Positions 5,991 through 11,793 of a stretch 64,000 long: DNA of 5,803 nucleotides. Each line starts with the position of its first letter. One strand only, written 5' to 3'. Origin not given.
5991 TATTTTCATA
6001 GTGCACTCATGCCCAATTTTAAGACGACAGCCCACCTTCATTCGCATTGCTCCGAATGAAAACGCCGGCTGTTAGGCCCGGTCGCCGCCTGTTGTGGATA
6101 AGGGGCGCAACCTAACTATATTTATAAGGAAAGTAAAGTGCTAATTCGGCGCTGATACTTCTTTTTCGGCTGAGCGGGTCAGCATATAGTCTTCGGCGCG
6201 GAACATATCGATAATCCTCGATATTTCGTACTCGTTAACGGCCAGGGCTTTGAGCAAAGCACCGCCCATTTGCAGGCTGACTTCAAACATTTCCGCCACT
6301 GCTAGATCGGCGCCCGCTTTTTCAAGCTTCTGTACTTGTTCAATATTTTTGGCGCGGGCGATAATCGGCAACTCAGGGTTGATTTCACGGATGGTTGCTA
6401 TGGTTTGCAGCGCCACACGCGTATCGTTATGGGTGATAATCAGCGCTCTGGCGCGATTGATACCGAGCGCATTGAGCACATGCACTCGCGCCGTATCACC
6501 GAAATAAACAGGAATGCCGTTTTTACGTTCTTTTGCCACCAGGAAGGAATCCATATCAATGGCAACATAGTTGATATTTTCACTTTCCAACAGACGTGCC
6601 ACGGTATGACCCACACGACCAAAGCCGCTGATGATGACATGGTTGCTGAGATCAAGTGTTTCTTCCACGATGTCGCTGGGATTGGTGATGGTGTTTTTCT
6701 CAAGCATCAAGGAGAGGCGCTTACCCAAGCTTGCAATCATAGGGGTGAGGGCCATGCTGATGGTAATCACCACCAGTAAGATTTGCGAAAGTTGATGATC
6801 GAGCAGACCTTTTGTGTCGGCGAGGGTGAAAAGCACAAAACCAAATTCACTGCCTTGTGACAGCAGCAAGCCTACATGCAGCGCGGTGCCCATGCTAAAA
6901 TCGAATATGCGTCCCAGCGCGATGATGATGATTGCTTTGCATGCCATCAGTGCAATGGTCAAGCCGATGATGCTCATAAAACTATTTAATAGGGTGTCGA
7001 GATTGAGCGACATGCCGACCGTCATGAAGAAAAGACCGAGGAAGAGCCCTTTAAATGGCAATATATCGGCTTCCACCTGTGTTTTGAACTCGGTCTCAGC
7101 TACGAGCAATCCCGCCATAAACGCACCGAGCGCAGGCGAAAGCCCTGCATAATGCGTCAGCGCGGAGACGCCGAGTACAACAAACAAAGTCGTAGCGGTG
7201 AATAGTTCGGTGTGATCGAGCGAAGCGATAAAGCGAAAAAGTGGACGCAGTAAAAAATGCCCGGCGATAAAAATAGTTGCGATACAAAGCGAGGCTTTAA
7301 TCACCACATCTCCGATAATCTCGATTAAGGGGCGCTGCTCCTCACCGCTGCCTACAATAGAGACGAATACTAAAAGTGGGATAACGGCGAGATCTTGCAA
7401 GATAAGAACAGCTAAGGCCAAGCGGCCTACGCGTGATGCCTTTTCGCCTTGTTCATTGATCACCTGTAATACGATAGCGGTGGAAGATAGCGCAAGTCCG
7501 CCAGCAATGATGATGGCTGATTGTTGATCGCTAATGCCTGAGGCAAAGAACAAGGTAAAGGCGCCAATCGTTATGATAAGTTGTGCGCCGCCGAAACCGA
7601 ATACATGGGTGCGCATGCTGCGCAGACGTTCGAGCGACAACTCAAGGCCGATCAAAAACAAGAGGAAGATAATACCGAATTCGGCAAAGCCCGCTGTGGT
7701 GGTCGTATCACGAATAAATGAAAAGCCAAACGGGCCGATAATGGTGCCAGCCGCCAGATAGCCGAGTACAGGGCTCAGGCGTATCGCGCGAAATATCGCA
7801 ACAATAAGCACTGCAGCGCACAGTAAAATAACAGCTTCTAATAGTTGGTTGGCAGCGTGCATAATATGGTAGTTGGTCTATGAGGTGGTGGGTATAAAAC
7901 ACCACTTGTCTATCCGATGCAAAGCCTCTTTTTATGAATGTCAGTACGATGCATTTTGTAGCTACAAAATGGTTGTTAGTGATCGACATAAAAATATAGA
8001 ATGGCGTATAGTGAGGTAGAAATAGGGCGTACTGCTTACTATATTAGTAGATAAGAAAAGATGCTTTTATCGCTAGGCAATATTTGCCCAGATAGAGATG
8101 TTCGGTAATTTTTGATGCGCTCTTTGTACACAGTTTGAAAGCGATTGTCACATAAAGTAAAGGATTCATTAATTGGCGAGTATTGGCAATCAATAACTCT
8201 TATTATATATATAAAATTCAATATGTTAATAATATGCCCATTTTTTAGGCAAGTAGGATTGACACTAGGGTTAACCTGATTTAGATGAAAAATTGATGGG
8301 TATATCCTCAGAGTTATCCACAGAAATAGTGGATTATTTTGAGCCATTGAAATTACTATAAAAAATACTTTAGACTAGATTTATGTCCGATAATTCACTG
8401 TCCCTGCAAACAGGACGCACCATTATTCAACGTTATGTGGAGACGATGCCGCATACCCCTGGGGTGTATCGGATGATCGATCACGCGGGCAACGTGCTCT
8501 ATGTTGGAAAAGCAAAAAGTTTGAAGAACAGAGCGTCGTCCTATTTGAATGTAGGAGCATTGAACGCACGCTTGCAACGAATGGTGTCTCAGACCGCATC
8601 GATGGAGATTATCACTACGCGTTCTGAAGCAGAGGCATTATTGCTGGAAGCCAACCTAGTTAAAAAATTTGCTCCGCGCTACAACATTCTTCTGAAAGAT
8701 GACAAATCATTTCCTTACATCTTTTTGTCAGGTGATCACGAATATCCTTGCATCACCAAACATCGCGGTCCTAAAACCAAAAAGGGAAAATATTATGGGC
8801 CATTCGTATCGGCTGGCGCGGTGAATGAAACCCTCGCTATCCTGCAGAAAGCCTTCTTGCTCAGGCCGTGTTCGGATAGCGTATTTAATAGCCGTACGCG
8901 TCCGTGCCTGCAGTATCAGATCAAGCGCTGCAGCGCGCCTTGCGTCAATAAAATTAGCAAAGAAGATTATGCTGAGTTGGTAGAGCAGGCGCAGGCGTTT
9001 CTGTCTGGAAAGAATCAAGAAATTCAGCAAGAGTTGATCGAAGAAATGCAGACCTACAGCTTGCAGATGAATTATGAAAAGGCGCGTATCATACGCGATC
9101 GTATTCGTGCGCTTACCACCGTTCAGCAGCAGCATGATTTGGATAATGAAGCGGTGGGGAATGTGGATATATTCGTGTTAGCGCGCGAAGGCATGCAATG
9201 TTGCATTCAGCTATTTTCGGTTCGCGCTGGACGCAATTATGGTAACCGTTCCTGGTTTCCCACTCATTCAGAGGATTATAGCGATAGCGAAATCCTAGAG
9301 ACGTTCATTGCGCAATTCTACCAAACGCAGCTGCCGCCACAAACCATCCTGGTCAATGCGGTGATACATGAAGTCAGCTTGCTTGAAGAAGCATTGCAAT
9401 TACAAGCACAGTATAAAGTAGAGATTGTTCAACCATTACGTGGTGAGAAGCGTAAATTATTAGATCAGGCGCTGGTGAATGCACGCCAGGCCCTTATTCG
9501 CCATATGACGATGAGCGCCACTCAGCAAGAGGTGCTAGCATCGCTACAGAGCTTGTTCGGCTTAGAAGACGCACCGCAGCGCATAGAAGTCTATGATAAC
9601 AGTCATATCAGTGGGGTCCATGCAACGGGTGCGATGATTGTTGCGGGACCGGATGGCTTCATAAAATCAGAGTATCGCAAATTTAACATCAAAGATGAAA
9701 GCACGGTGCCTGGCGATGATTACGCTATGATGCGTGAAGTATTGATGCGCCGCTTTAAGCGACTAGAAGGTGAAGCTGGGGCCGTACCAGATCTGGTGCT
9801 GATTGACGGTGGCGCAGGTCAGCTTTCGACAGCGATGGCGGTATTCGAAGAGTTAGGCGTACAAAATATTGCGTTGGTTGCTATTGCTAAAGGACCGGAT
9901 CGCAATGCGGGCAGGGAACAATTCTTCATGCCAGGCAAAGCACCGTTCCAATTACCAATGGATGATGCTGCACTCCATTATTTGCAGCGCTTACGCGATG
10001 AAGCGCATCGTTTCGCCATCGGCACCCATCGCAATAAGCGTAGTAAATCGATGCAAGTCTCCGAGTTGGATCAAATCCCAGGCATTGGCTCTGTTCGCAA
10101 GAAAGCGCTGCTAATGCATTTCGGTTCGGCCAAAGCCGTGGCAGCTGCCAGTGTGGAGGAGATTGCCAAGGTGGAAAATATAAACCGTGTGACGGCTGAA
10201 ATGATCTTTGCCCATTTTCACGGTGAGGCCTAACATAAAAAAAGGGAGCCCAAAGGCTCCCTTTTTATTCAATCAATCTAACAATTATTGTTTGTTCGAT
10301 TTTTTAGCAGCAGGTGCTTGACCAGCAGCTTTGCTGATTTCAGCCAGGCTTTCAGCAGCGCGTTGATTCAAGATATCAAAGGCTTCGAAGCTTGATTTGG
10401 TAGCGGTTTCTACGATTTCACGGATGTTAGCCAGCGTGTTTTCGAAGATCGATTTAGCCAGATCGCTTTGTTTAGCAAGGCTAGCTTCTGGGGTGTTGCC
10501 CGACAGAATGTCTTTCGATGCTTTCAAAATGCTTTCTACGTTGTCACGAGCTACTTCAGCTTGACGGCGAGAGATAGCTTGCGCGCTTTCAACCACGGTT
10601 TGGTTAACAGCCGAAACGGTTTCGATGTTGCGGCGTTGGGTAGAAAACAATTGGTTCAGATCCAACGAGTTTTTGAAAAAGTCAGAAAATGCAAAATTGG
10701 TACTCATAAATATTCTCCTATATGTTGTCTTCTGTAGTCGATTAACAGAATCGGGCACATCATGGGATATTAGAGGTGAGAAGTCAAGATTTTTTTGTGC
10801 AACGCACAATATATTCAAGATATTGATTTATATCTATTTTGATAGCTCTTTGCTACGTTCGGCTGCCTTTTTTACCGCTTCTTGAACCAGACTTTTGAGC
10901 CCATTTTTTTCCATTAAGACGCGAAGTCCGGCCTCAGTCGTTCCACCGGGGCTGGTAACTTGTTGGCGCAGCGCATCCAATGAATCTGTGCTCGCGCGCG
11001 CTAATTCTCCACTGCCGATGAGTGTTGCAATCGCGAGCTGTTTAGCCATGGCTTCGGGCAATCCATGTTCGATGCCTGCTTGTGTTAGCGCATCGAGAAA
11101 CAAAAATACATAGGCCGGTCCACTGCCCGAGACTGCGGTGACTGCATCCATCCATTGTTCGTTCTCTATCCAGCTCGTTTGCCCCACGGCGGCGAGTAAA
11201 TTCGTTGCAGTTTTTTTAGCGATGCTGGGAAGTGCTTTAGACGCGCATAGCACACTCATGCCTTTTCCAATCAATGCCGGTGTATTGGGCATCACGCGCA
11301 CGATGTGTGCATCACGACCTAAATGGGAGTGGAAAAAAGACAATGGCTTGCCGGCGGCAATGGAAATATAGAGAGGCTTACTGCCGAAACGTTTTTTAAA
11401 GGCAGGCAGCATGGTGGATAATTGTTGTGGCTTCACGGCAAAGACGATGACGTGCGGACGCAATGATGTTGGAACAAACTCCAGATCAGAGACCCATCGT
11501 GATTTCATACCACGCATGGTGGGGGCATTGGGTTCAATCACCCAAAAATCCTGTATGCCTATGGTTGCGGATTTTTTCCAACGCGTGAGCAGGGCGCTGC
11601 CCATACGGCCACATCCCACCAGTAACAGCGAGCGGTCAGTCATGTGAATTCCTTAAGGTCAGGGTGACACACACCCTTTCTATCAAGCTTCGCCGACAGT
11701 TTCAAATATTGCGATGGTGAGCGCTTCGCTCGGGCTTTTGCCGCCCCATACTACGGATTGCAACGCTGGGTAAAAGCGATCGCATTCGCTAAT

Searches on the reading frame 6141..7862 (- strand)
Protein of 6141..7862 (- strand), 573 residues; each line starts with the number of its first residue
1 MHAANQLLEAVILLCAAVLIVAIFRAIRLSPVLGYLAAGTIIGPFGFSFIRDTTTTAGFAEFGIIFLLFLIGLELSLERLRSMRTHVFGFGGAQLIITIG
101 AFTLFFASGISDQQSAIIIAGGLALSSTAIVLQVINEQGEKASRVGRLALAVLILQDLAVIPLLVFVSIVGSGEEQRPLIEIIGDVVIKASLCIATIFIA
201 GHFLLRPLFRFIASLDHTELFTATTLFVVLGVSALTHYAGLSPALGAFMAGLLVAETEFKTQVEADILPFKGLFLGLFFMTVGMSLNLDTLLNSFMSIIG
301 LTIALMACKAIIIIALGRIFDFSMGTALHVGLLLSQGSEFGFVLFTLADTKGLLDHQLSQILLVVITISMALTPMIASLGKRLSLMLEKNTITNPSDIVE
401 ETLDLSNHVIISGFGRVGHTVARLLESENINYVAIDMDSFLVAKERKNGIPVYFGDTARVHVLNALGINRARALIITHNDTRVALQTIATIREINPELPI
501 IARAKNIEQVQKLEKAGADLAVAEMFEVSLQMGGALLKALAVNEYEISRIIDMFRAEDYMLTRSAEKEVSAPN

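Call 44: search_protein_families(library=pfam, proteins=[window:6141-7862:-], max_evalue=0.00001)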
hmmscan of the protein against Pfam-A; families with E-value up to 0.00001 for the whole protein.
window:6141-7862:- (573 aa): 2 families
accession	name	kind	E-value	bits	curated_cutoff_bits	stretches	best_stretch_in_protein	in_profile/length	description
PF00999.27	Na_H_Exchanger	-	3.9e-58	197.5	26.2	1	18-375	4-372/375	Sodium/hydrogen exchanger, transmembrane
PF02254.24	TrkA_N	-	2.4e-26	92.8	23.8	1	409-522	1-114/116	TrkA-N domain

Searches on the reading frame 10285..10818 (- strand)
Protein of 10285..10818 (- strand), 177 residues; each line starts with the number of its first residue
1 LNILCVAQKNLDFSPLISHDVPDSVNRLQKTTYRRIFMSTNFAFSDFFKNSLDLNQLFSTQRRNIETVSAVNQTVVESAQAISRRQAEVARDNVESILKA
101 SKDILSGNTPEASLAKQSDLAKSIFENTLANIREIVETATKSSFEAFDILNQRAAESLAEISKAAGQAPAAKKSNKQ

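Call 44: search_protein_families(library=pfam, proteins=[window:10285-10818:-], max_evalue=0.00001)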
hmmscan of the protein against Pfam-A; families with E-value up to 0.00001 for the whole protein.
window:10285-10818:- (177 aa): 1 family
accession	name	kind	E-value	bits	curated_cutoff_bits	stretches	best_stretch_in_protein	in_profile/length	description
PF09361.15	Phasin_2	-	1.7e-17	63.9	24.9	1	56-153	2-99/100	Phasin protein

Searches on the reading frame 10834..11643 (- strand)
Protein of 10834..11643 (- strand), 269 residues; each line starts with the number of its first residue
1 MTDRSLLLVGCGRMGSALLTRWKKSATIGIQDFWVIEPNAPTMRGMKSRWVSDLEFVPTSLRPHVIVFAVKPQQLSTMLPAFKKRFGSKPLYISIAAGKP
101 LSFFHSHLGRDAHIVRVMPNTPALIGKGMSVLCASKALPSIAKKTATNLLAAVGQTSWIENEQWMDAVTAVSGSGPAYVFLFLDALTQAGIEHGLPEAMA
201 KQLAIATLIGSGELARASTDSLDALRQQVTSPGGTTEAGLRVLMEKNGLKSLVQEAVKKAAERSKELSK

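Call 44: search_protein_families(library=pfam, proteins=[window:10834-11643:-], max_evalue=0.00001)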
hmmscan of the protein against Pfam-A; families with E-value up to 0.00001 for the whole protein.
window:10834-11643:- (269 aa): 1 family
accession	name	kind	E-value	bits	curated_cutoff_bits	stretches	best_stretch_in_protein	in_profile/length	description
PF14748.11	P5CR_dimer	-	2.8e-37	127.6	25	1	162-267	1-105/105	Pyrroline-5-carboxylate reductase dimerisation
